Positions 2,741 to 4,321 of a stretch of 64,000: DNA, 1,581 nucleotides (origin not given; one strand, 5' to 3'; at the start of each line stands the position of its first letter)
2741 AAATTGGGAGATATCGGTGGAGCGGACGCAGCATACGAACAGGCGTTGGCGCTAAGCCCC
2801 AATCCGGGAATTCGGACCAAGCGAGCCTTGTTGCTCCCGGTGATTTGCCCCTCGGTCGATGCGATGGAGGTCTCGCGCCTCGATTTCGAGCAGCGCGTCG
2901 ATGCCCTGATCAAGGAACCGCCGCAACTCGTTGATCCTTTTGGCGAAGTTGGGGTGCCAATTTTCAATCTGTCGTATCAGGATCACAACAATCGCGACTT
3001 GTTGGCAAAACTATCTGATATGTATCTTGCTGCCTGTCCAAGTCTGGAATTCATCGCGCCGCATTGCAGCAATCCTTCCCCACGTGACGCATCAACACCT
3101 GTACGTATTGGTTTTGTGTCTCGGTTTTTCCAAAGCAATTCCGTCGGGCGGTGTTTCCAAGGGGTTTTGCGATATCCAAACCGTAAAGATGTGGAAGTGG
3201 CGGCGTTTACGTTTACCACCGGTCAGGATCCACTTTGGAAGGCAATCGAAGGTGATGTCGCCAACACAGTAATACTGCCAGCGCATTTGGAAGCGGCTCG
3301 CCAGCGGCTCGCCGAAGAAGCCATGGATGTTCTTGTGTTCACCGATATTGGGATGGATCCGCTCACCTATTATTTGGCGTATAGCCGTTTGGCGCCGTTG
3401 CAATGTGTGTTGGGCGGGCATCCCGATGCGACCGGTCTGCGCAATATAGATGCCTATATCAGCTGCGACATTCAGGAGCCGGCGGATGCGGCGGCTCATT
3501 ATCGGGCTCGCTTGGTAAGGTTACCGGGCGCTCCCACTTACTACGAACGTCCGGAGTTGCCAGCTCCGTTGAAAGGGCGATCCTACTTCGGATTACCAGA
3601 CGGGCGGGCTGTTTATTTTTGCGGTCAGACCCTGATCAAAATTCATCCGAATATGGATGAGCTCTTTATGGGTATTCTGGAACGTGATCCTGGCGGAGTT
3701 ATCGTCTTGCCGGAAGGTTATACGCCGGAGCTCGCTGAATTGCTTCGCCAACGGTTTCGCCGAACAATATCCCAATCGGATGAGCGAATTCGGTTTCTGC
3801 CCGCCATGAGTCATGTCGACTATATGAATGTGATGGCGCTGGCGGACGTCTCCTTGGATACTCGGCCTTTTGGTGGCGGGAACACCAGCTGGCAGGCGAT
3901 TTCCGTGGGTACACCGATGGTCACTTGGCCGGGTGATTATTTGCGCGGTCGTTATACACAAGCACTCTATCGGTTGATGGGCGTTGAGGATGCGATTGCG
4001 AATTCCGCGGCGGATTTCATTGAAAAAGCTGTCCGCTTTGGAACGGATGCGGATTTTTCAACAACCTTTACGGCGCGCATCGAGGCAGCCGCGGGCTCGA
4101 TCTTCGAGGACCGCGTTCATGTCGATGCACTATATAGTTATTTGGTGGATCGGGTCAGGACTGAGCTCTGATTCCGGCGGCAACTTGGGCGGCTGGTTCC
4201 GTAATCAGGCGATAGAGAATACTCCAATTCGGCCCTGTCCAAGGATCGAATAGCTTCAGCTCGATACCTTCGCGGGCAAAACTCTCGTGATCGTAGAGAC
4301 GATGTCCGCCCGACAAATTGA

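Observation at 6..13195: Two flagellin genes bracketed by four modular TPR-glycosyltransferase fusions from two GT families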

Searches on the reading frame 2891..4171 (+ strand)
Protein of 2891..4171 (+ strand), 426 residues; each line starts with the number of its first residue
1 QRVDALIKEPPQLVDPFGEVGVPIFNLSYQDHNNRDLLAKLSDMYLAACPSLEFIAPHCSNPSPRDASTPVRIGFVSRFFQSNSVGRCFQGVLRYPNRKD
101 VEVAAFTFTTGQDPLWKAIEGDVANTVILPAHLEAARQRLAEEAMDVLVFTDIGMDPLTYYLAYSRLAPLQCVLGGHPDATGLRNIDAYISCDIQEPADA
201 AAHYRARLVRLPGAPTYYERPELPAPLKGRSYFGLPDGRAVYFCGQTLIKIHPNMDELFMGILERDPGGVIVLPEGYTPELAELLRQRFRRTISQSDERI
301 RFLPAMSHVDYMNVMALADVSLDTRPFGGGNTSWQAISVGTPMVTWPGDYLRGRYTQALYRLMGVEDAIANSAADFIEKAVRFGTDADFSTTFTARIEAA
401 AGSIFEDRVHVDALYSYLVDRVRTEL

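Call 37: search_solved_structures(query=window:2891-4171:+, max_evalue=0.001)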
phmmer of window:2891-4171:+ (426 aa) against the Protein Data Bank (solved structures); distinct sequences matched with E-value up to 0.001: 23.
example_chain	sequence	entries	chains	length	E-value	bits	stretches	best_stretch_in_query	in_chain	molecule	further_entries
6q4m_A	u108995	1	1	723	1.4e-22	83.1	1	228-392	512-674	UDP-N-acetylglucosamine--peptide N-acetylglucosaminyltransferase 110 kDa subunit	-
5npr_A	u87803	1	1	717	2.1e-21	79.3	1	228-392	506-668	UDP-N-acetylglucosamine--peptide N-acetylglucosaminyltransferase 110 kDa subunit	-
5nps_A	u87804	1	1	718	2.1e-21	79.2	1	228-392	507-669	UDP-N-acetylglucosamine--peptide N-acetylglucosaminyltransferase 110 kDa subunit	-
5hgv_A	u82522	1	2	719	2.1e-21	79.2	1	228-392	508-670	UDP-N-acetylglucosamine--peptide N-acetylglucosaminyltransferase 110 kDa subunit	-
8cm9_A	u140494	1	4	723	2.2e-21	79.2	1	228-392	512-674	UDP-N-acetylglucosamine--peptide N-acetylglucosaminyltransferase 110 kDa subunit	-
3pe3_A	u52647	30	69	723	2.2e-21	79.2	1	228-392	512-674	UDP-N-acetylglucosamine--peptide N-acetylglucosaminyltransferase 110 kDa subunit | UDP-N-ACETYLGLUCOSAMINE--PEPTIDE N-ACETYLGLUCOSAMINYL TRANSFERASE 110 KDA SUB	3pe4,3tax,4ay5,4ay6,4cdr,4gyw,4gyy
6tka_AAA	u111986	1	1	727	2.2e-21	79.2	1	228-392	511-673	UDP-N-acetylglucosamine--peptide N-acetylglucosaminyltransferase 110 kDa subunit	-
5lvv_A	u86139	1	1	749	2.4e-21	79.1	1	228-392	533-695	UDP-N-acetylglucosamine--peptide N-acetylglucosaminyltransferase 110 kDa subunit,UDP-N-ace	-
5lwv_A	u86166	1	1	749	2.4e-21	79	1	228-392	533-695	Host cell factor 1,UDP-N-acetylglucosamine--peptide N-acetylglucosaminyltransferase 110 kD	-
6ibo_A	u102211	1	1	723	2.9e-21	78.8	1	228-392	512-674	UDP-N-acetylglucosamine--peptide N-acetylglucosaminyltransferase 110 kDa subunit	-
2vsn_A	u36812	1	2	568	4.4e-21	78.2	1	66-400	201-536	XCOGT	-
2jlb_A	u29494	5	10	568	6.1e-21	77.7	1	66-400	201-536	XCC0866 | XCOGT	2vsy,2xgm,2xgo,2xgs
7yeh_B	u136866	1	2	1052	6.9e-21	77.6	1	228-392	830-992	UDP-N-acetylglucosamine--peptide N-acetylglucosaminyltransferase 110 kDa subunit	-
7yea_A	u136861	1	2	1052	6.9e-21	77.5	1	228-392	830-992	UDP-N-acetylglucosamine--peptide N-acetylglucosaminyltransferase 110 kDa subunit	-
7ntf_A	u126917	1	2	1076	7.4e-21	77.5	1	228-392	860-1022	Isoform 1 of UDP-N-acetylglucosamine--peptide N-acetylglucosaminyltransferase 110 kDa subu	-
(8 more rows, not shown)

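Call 53: find_homologous_proteins(query=window:2891-4171:+, max_evalue=1e-10)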
Query window:2891-4171:+ (426 aa): 186 proteins with E <= 1e-10 among 8000 candidates; the best 120 are listed.
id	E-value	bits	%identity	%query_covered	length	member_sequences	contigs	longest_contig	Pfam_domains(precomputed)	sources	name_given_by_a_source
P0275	3.7e-279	943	96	100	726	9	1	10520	PF13431.13,PF23914.2,PF13414.13,PF21545.4,PF13176.13,PF13428.13,PF13844.13,PF25064.2,PF13374.13,PF07721.21,PF14559.13,PF24575.2,PF13371.13,PF00515.35,PF12895.14,PF13424.13,PF21033.5,PF13432.13,PF13429.13,PF13181.13,PF07719.24,PF13174.13,PF20308.5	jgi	jgi:protein O-GlcNAc transferase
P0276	6.5e-254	860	88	100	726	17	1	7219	PF13431.13,PF23914.2,PF13414.13,PF13176.13,PF13428.13,PF13844.13,PF25064.2,PF13374.13,PF14559.13,PF24575.2,PF13371.13,PF00515.35,PF12895.14,PF13424.13,PF21033.5,PF13432.13,PF13181.13,PF07719.24,PF13174.13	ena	-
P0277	6.1e-253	857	87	100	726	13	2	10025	PF13431.13,PF23914.2,PF13414.13,PF21545.4,PF13176.13,PF13428.13,PF13844.13,PF13374.13,PF07721.21,PF14559.13,PF24575.2,PF13371.13,PF00515.35,PF12895.14,PF13424.13,PF21033.5,PF13432.13,PF13181.13,PF14561.13,PF07719.24,PF13174.13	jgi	jgi:predicted O-linked N-acetylglucosamine transferase (SPINDLY family)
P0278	3.2e-247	838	85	100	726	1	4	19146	PF13431.13,PF23914.2,PF13414.13,PF13176.13,PF13428.13,PF13844.13,PF25064.2,PF13374.13,PF07721.21,PF14559.13,PF24575.2,PF13371.13,PF00515.35,PF12895.14,PF13424.13,PF21033.5,PF13432.13,PF13181.13,PF14561.13,PF07719.24,PF13174.13,PF20308.5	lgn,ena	-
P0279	2.0e-242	822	83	100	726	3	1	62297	PF13431.13,PF23914.2,PF13414.13,PF13176.13,PF13428.13,PF13844.13,PF25064.2,PF13374.13,PF07721.21,PF14559.13,PF24575.2,PF13371.13,PF00515.35,PF12895.14,PF13424.13,PF21033.5,PF13432.13,PF13181.13,PF07719.24,PF13174.13,PF20308.5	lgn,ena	-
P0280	9.2e-208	708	72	99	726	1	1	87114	PF13431.13,PF23914.2,PF13414.13,PF13176.13,PF13428.13,PF13844.13,PF13374.13,PF14559.13,PF24575.2,PF13371.13,PF00515.35,PF12895.14,PF13424.13,PF13432.13,PF13181.13,PF07719.24,PF13174.13,PF20308.5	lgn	-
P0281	9.6e-206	701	72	100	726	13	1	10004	PF13431.13,PF23914.2,PF13414.13,PF13176.13,PF13428.13,PF13844.13,PF25064.2,PF13374.13,PF14559.13,PF24575.2,PF00515.35,PF12895.14,PF13424.13,PF21033.5,PF13432.13,PF13181.13,PF07719.24,PF13174.13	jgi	jgi:protein O-GlcNAc transferase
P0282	3.8e-200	683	70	100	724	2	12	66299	PF13431.13,PF23914.2,PF13414.13,PF13176.13,PF13428.13,PF13844.13,PF13374.13,PF07721.21,PF14559.13,PF24575.2,PF13371.13,PF00515.35,PF13424.13,PF13432.13,PF13429.13,PF13181.13,PF07719.24,PF13174.13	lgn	-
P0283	3.7e-194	663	68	99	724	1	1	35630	PF13431.13,PF23914.2,PF13414.13,PF13176.13,PF13428.13,PF13844.13,PF13374.13,PF14559.13,PF24575.2,PF13371.13,PF00515.35,PF12895.14,PF13424.13,PF21033.5,PF13432.13,PF13181.13,PF07719.24,PF13174.13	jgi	-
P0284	6.5e-193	659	68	100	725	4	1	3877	PF13431.13,PF23914.2,PF13414.13,PF13176.13,PF13428.13,PF13844.13,PF13374.13,PF14559.13,PF13371.13,PF00515.35,PF12895.14,PF13424.13,PF21033.5,PF13432.13,PF13181.13,PF07719.24,PF13174.13,PF20308.5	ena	-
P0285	3.2e-192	657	66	100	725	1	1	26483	PF13431.13,PF23914.2,PF13414.13,PF13176.13,PF13428.13,PF13844.13,PF13374.13,PF07721.21,PF14559.13,PF24575.2,PF13371.13,PF00515.35,PF12895.14,PF13424.13,PF13432.13,PF13181.13,PF14561.13,PF07719.24,PF13174.13,PF20308.5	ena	-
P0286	2.2e-190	651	67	100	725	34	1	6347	PF13431.13,PF23914.2,PF13414.13,PF13176.13,PF13428.13,PF13844.13,PF13374.13,PF14559.13,PF24575.2,PF13371.13,PF00515.35,PF12895.14,PF13424.13,PF21033.5,PF13432.13,PF13181.13,PF07719.24,PF13174.13,PF20308.5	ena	-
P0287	5.7e-189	646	67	99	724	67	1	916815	PF13431.13,PF23914.2,PF13414.13,PF13176.13,PF13428.13,PF13844.13,PF13374.13,PF14559.13,PF24575.2,PF13371.13,PF00515.35,PF13424.13,PF13432.13,PF13181.13,PF07719.24,PF13174.13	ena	-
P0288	1.7e-187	641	67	100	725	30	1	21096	PF13431.13,PF23914.2,PF13414.13,PF13176.13,PF13428.13,PF13844.13,PF13374.13,PF14559.13,PF24575.2,PF13371.13,PF00515.35,PF12895.14,PF13424.13,PF13432.13,PF13181.13,PF07719.24,PF13174.13,PF20308.5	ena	-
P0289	1.6e-186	638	65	99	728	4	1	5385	PF13431.13,PF23914.2,PF13414.13,PF13176.13,PF13428.13,PF13844.13,PF13374.13,PF14559.13,PF24575.2,PF13371.13,PF00515.35,PF12895.14,PF13424.13,PF21033.5,PF13432.13,PF13181.13,PF07719.24,PF13174.13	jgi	jgi:protein O-GlcNAc transferase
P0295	4.9e-168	577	62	97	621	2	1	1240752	PF13431.13,PF13414.13,PF13176.13,PF13428.13,PF13844.13,PF25064.2,PF13374.13,PF07721.21,PF14559.13,PF24575.2,PF00515.35,PF12895.14,PF13424.13,PF13432.13,PF13181.13,PF07719.24,PF13174.13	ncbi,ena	-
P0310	1.3e-155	536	57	98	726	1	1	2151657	PF13431.13,PF23914.2,PF13414.13,PF13176.13,PF13428.13,PF13844.13,PF25064.2,PF13374.13,PF07721.21,PF14559.13,PF24575.2,PF13371.13,PF00515.35,PF12895.14,PF13424.13,PF13432.13,PF13429.13,PF13181.13,PF07719.24,PF13174.13,PF20308.5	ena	-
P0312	2.3e-154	532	58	98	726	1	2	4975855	PF13431.13,PF23914.2,PF13414.13,PF13176.13,PF13428.13,PF13844.13,PF13374.13,PF07721.21,PF14559.13,PF24575.2,PF13371.13,PF00515.35,PF12895.14,PF13424.13,PF13432.13,PF13181.13,PF07719.24,PF13174.13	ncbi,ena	-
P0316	1.8e-153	529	56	99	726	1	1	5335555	PF13431.13,PF23914.2,PF13414.13,PF13176.13,PF13428.13,PF13844.13,PF13374.13,PF07721.21,PF14559.13,PF24575.2,PF13371.13,PF00515.35,PF12895.14,PF13424.13,PF13432.13,PF13181.13,PF07719.24,PF13174.13,PF20308.5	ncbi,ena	-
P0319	4.9e-151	521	55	99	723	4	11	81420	PF13431.13,PF23914.2,PF13414.13,PF13176.13,PF13428.13,PF13844.13,PF13374.13,PF14559.13,PF24575.2,PF13371.13,PF00515.35,PF12895.14,PF13424.13,PF21033.5,PF13432.13,PF13181.13,PF07719.24,PF13174.13,PF20308.5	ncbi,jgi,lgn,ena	-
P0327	2.2e-130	453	48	98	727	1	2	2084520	PF13431.13,PF23914.2,PF13414.13,PF13176.13,PF13428.13,PF13844.13,PF13374.13,PF14559.13,PF24575.2,PF13371.13,PF17874.8,PF00515.35,PF12895.14,PF13424.13,PF21033.5,PF13432.13,PF13429.13,PF13181.13,PF07719.24,PF13174.13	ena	-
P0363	5.6e-96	340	43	96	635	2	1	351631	PF14559.13,PF13431.13,PF00515.35,PF13424.13,PF13844.13,PF07719.24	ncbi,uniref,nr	ncbi:glycosyltransferase family 41 protein [Azospirillum sp. TSA2s]|uniref:O-linked N-acetylglucosam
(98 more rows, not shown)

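Call 54: find_encoding_contigs(protein=P0316, flank=10000, max_places=1)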
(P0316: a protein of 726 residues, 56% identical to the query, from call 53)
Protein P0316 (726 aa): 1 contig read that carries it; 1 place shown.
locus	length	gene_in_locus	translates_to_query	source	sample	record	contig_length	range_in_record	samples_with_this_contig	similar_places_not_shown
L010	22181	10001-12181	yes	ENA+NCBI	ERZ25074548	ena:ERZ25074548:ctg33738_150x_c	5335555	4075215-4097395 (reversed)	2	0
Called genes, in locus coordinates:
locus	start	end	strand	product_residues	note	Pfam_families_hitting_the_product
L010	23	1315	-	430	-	PF00460:Flg_bb_rod, PF22692:LlgE_F_G_D1, PF07559:FlgE_D2, PF06429:Flg_bbr_C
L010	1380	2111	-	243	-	PF03963:FlgD, PF13861:FLgD_tudor, PF13860:FlgD_ig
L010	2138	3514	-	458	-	PF02120:Flg_hook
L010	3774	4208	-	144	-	PF03646:FlaG (weak)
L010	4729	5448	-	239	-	PF13489:Methyltransf_23 (weak), PF05175:MTS (weak), PF08242:Methyltransf_12, PF13649:Methyltransf_25, PF13847:Methyltransf_31 (weak)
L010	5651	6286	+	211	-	PF05721:PhyH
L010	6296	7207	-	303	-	-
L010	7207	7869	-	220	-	PF25087:GMPPB_C (weak), PF25084:LbH_EIF2B, PF00132:Hexapep, PF14602:Hexapep_2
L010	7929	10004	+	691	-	PF13432:TPR_16, PF13432:TPR_16, PF13414:TPR_11, PF13424:TPR_12, PF00515:TPR_1, PF13414:TPR_11, PF13432:TPR_16, PF13844:Glyco_transf_41, +15 more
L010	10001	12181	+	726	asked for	PF13431:TPR_17 (weak), PF13424:TPR_12, PF13432:TPR_16, PF14559:TPR_19, PF13432:TPR_16, PF13432:TPR_16, PF14559:TPR_19, PF13844:Glyco_transf_41, +18 more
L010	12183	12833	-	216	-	PF08889:WbqC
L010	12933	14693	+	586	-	PF23914:TPR_CcmH_CycH (weak), PF13414:TPR_11 (weak), PF13432:TPR_16, PF00515:TPR_1 (weak), PF07719:TPR_2 (weak), PF13424:TPR_12, PF13432:TPR_16, PF14559:TPR_19 (weak), +10 more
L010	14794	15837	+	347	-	PF01041:DegT_DnrJ_EryC1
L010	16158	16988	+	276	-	PF00669:Flagellin_N, PF00700:Flagellin_C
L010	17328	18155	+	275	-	PF00669:Flagellin_N, PF00700:Flagellin_C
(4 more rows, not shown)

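Call 55: find_encoding_contigs(protein=P0363, flank=10000, max_places=1)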
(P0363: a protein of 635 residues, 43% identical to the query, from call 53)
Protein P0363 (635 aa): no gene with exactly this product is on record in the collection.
